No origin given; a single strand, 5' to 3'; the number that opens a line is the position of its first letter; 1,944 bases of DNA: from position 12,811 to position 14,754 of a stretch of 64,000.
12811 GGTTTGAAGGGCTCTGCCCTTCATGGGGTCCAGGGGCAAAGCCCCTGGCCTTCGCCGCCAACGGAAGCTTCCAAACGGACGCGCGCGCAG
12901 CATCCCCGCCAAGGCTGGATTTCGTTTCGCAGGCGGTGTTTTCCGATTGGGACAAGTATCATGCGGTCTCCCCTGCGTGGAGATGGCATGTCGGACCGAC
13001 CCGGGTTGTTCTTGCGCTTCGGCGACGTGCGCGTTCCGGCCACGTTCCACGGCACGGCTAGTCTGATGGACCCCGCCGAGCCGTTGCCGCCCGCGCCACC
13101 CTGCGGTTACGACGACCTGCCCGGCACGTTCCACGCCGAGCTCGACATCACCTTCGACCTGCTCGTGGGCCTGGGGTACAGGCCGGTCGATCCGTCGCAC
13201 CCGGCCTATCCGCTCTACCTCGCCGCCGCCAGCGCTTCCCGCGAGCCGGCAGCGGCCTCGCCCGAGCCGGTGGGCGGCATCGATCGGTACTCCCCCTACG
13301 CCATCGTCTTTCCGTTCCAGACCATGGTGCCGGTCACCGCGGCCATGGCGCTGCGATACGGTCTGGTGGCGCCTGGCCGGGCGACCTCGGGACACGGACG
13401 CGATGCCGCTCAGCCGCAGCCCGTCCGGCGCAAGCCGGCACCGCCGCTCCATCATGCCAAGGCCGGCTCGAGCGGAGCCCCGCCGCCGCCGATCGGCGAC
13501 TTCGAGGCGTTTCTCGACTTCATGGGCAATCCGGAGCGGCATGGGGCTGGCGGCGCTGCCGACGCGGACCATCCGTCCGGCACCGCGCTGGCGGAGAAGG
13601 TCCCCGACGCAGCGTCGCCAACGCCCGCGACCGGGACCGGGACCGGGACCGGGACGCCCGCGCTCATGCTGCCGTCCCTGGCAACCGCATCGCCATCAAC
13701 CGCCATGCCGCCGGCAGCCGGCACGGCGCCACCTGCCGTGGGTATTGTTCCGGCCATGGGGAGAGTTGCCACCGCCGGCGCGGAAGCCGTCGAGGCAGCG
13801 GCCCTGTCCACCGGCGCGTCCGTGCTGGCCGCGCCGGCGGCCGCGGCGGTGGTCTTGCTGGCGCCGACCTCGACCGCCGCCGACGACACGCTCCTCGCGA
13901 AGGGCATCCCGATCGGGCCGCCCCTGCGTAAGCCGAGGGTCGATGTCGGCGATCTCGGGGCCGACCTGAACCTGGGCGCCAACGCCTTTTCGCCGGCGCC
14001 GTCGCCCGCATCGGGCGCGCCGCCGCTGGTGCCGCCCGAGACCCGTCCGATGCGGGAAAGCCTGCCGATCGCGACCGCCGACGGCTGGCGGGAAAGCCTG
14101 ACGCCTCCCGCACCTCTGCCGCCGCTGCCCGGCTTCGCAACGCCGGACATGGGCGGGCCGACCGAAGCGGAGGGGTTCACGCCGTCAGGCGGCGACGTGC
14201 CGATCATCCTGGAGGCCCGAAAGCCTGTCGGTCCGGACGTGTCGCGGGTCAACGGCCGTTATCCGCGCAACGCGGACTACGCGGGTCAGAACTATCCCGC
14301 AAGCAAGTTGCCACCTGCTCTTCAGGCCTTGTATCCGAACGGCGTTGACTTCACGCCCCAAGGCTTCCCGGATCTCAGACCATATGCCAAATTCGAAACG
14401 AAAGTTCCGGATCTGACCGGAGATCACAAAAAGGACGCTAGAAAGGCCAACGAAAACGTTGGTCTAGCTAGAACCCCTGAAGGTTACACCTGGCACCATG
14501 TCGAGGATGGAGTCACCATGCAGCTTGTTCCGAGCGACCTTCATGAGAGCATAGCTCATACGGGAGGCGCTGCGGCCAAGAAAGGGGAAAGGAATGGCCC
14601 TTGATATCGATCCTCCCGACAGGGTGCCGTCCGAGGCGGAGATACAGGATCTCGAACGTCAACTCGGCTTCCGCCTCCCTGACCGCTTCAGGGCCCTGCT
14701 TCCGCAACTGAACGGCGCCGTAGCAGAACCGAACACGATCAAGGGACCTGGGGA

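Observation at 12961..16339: Polymorphic-toxin locus: WHH-type HNH/EndoVII nuclease toxin plus a three-copy SUKH (SMI1/KNR4) immunity array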

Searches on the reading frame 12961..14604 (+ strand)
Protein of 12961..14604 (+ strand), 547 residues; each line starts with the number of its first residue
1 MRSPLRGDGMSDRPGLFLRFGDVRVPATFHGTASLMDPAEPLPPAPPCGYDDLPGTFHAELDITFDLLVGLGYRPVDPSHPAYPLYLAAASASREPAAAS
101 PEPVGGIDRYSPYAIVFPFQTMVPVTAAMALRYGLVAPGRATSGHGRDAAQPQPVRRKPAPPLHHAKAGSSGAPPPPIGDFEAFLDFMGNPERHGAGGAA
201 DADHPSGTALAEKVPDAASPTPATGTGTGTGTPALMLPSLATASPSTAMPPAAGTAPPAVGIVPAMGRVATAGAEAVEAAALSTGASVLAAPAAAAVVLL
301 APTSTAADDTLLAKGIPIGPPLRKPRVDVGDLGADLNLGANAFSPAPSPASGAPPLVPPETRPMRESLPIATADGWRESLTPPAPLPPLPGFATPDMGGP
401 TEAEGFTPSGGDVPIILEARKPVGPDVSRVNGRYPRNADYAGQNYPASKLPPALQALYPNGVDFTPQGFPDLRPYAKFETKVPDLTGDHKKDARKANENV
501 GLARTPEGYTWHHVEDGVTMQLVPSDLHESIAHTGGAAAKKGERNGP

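Call 3: search_protein_families(library=pfam, proteins=[window:12961-14604:+], max_evalue=0.1)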
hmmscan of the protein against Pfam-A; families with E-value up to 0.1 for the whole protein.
window:12961-14604:+ (547 aa): 2 families
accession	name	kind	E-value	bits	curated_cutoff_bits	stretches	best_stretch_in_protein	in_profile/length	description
PF14414.12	WHH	-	1.4e-16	60.4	25.1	1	504-541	4-41/43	A nuclease of the HNH/ENDO VII superfamily with conserved WHH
PF12639.13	Colicin-DNase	-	6.2e-13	49.8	25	1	502-535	63-96/96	DNase/tRNase domain of colicin-like bacteriocin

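Call 10: find_homologous_proteins(query=window:12961-14604:+, max_evalue=0.001)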
Query window:12961-14604:+ (547 aa): 5 proteins with E <= 0.001 among 8000 candidates.
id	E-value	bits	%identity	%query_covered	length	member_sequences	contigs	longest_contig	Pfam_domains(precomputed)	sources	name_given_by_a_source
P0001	7.3e-242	823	75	98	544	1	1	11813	PF14414.13,PF12639.14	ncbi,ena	-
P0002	7.8e-215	733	68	98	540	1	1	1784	PF14414.13,PF12639.14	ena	-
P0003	1.2e-143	498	78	58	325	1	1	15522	-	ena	-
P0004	7.5e-36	142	34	8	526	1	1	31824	PF00959.25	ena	-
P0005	1.3e-30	125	69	22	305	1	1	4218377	-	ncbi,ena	-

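Call 12: find_encoding_contigs(protein=P0001, flank=10000, max_places=3)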
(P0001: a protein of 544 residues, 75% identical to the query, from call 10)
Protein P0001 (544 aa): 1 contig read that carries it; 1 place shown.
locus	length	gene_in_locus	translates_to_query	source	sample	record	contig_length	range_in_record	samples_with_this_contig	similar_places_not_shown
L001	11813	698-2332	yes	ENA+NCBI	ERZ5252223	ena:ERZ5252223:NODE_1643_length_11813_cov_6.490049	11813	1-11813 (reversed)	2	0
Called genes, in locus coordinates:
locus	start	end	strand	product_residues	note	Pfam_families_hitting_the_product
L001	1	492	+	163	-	?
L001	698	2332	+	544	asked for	PF12639:Colicin-DNase, PF14414:WHH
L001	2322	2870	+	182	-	PF14567:SUKH_5 (weak), PF09346:SMI1_KNR4, PF14568:SUKH_6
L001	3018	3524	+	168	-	PF14567:SUKH_5 (weak), PF09346:SMI1_KNR4, PF14568:SUKH_6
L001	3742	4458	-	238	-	PF00481:PP2C (weak), PF13672:PP2C_2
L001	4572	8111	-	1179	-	PF14331:IcmF-related_N, PF06761:IcmF-related, PF06744:IcmF_C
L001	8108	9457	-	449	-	PF09850:DotU, PF00691:OmpA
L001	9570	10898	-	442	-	PF05936:T6SS_VasE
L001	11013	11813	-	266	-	?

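Call 13: find_encoding_contigs(protein=P0004, flank=10000, max_places=3)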
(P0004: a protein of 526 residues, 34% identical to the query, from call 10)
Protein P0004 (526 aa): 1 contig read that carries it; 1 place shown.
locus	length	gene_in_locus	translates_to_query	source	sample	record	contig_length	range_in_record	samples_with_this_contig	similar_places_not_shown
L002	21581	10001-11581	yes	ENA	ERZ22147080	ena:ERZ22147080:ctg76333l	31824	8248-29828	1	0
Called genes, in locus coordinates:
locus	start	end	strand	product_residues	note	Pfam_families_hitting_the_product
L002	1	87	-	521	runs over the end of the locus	PF00890:FAD_binding_2 (faint), PF01266:DAO (faint), PF13450:NAD_binding_8 (weak), PF00732:GMC_oxred_N, PF05199:GMC_oxred_C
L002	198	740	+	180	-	PF07681:DoxX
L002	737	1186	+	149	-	-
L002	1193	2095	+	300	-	PF08450:SGL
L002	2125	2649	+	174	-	-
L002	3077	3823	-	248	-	PF00106:adh_short, PF01370:Epimerase (weak), PF08659:KR (weak), PF13561:adh_short_C2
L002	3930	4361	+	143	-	PF01638:HxlR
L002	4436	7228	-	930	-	PF07715:Plug, PF00593:TonB_dep_Rec_b-barrel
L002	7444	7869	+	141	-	-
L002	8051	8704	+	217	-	PF01381:HTH_3, PF13560:HTH_31, PF07883:Cupin_2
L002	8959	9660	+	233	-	-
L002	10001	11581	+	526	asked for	PF00959:Phage_lysozyme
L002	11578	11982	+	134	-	-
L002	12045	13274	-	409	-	PF13005:zf-IS66, PF03050:DDE_Tnp_IS66, PF13817:DDE_Tnp_IS66_C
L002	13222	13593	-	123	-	PF13007:LZ_Tnp_IS66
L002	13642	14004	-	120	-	PF05717:TnpB_IS66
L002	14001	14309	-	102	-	PF01527:HTH_Tnp_1 (weak)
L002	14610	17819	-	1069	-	PF00930:DPPIV_N (faint), PF26549:Tricorn_N, PF26550:Tricorn_2nd, PF07676:PD40, PF26549:Tricorn_N (weak), PF14684:Tricorn_C1, PF14685:PDZ_Tricorn, PF03572:Peptidase_S41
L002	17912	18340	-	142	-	PF12098:DUF3574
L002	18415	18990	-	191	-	PF05685:Uma2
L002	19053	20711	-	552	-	PF02366:PMT, PF13231:PMT_2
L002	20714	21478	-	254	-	PF00535:Glycos_transf_2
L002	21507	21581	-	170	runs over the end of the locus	PF00430:ATP-synt_B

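Call 14: find_encoding_contigs(protein=P0005, flank=10000, max_places=3)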
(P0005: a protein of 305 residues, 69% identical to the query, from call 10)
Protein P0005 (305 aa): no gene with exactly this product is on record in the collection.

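Call 33: search_protein_families(library=pfam, proteins=[L002:11578-11982:+, L001:1-492:+], max_evalue=0.1)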
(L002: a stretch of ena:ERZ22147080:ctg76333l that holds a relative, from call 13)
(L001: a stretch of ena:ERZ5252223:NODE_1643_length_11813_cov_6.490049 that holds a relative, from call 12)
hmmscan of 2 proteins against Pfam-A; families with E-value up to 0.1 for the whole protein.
L002:11578-11982:+ (134 aa): 0 families

L001:1-492:+ (163 aa): 0 families

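Call 47: list_cluster_members(proteins=[P0005, P0001, P0025, P0019, P0017])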
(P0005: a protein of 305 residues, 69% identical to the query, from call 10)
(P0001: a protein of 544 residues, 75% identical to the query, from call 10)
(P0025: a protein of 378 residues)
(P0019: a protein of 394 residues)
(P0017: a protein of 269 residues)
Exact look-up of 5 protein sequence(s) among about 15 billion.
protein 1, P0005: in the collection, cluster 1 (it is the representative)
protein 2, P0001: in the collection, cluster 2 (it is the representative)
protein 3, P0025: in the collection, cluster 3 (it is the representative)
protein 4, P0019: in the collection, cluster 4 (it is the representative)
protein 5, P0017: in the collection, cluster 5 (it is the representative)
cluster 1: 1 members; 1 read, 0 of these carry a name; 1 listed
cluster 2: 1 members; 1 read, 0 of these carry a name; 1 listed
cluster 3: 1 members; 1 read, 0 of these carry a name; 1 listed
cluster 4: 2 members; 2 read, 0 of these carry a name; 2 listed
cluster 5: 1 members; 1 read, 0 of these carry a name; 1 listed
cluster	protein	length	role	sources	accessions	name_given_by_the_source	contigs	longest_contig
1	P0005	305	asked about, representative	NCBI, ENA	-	-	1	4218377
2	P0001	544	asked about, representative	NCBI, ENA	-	-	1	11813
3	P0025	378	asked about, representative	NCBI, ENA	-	-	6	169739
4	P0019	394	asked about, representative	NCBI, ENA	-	-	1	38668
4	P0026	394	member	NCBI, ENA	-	-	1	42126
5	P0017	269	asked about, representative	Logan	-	-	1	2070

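Call 48: find_homologous_proteins(query=L001:9570-10898:-, max_evalue=1e-40)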
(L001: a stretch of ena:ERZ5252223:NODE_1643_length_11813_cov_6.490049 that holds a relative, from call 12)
Query L001:9570-10898:- (442 aa): 4603 proteins with E <= 1e-40 among 8000 candidates; the best 120 are listed.
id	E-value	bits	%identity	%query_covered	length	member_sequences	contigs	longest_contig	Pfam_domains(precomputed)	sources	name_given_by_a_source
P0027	1.9e-293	991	100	100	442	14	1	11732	PF05936.18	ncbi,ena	-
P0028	1.8e-284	961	96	100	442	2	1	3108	PF05936.18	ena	-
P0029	1.3e-274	929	96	97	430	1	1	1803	PF05936.18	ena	-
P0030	1.4e-267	906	90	100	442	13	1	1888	PF05936.18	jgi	jgi:type VI secretion system protein ImpJ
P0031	1.4e-266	902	89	100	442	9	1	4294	PF05936.18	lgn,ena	-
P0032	1.6e-260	882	87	100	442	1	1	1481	PF05936.18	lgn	-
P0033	8.2e-257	870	86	100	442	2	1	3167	PF05936.18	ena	-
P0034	1.1e-248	843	84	100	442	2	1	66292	PF05936.18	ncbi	ncbi:type VI secretion system baseplate subunit TssK [Acidisoma sp. C75]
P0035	3.2e-231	786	77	100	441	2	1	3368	PF05936.18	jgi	jgi:type VI secretion system protein ImpJ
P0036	7.7e-230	781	75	100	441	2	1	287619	PF05936.18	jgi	-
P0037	4.4e-226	769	76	100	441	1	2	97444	PF05936.18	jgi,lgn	jgi:type VI secretion system protein ImpJ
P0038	6.0e-225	765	75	100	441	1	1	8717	PF05936.18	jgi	jgi:type VI secretion system protein ImpJ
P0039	1.6e-224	764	76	100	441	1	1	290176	PF05936.18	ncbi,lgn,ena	-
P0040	3.2e-224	763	76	100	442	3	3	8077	PF05936.18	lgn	-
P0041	7.8e-222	755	74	100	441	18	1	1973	PF05936.18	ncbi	ncbi:type VI secretion system baseplate subunit TssK, partial [Inquilinus limosus]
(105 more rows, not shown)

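Call 50: find_encoding_contigs(protein=P0034, flank=10000, max_places=2)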
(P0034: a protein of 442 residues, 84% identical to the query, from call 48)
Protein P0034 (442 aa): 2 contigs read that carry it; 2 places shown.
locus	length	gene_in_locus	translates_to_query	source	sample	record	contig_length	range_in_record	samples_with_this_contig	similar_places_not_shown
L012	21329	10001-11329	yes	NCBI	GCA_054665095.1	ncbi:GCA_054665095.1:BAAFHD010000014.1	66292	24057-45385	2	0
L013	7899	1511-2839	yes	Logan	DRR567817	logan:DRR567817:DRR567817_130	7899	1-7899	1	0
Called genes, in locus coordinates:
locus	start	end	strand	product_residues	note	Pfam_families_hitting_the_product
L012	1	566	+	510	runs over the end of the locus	PF05943:VipB, PF18945:VipB_2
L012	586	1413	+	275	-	PF14559:TPR_19 (weak), PF07024:ImpE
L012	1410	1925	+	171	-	PF04965:GPW_gp25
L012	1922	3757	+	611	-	PF05947:T6SS_TssF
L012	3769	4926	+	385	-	PF06996:T6SS_TssG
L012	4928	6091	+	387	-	PF00069:Pkinase, PF07714:PK_Tyr_Ser-Thr, PF03109:ABC1 (weak)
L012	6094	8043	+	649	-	PF05954:Phage_GPD, PF04717:Phage_base_V, PF22178:Gp5_trimer_C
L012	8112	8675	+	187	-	PF22011:DUF6931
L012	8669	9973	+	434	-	PF16697:Yop-YscD_cpl (weak), PF00498:FHA, PF20232:T6SS_FHA_C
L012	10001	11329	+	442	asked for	PF05936:T6SS_VasE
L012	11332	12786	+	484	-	PF09850:DotU, PF00691:OmpA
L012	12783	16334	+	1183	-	PF14331:IcmF-related_N, PF06761:IcmF-related, PF06744:IcmF_C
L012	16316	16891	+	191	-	PF09867:TagF_N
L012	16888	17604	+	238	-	PF00481:PP2C (weak), PF13672:PP2C_2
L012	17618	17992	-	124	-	-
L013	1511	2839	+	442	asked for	PF05936:T6SS_VasE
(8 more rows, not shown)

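Call 68: search_protein_families(library=pfam, proteins=[L002:8959-9660:+], max_evalue=0.1)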
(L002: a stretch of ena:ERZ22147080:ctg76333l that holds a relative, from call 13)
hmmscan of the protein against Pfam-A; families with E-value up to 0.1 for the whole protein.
L002:8959-9660:+ (233 aa): 0 families

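Call 69: search_protein_families(library=ncbifam, proteins=[window:12988-14604:+, P0004, P0005], max_evalue=0.1)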
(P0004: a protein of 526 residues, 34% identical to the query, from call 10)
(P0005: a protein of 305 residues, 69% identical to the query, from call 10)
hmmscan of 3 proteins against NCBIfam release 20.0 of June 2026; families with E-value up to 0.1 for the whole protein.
window:12988-14604:+ (538 aa): 0 families

P0004 (526 aa): 1 family
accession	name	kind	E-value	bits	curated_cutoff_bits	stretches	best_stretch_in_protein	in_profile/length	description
NF058676.1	BaGTA_endo_BgtA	equivalog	5.7e-12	45.6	315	1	424-522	49-150/220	gene transfer agent endolysin BgtA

P0005 (305 aa): 0 families

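Call 70: search_protein_families(library=pfam, proteins=[P0005], max_evalue=0.1)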
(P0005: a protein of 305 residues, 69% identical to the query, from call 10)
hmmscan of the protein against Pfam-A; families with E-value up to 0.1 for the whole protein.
P0005 (305 aa): 0 families

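Call 71: find_encoding_contigs(protein=P0003, flank=10000, max_places=2)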
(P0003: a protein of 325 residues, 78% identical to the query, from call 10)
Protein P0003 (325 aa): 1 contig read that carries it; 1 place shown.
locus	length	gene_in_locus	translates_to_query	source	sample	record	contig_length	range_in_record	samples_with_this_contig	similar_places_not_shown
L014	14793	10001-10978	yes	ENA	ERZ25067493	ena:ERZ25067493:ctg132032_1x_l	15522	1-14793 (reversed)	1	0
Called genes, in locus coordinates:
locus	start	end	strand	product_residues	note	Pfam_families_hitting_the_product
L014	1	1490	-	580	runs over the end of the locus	PF04966:OprB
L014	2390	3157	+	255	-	PF00106:adh_short, PF08659:KR, PF13561:adh_short_C2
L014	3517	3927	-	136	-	PF00135:COesterase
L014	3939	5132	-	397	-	PF00135:COesterase, PF20434:BD-FAE (weak), PF07859:Abhydrolase_3 (weak)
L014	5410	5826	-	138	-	-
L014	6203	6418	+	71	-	-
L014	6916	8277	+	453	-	PF00083:Sugar_tr, PF07690:MFS_1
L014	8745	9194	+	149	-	PF00294:PfkB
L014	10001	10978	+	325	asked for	-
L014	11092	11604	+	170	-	PF14567:SUKH_5, PF09346:SMI1_KNR4, PF14568:SUKH_6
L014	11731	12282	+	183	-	PF14567:SUKH_5 (weak), PF09346:SMI1_KNR4, PF14568:SUKH_6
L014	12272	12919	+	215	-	PF14567:SUKH_5 (weak), PF09346:SMI1_KNR4, PF14568:SUKH_6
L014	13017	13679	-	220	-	PF06912:DUF1275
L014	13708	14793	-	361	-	?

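Call 85: search_protein_families(library=padloc, proteins=[window:12988-14604:+], max_evalue=0.01)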
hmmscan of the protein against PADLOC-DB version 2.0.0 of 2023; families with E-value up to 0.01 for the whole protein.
window:12988-14604:+ (538 aa): 0 families

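Call 86: search_protein_families(library=phrogs, proteins=[window:12988-14604:+], max_evalue=0.01)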
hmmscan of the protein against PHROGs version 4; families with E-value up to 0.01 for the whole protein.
window:12988-14604:+ (538 aa): 0 families
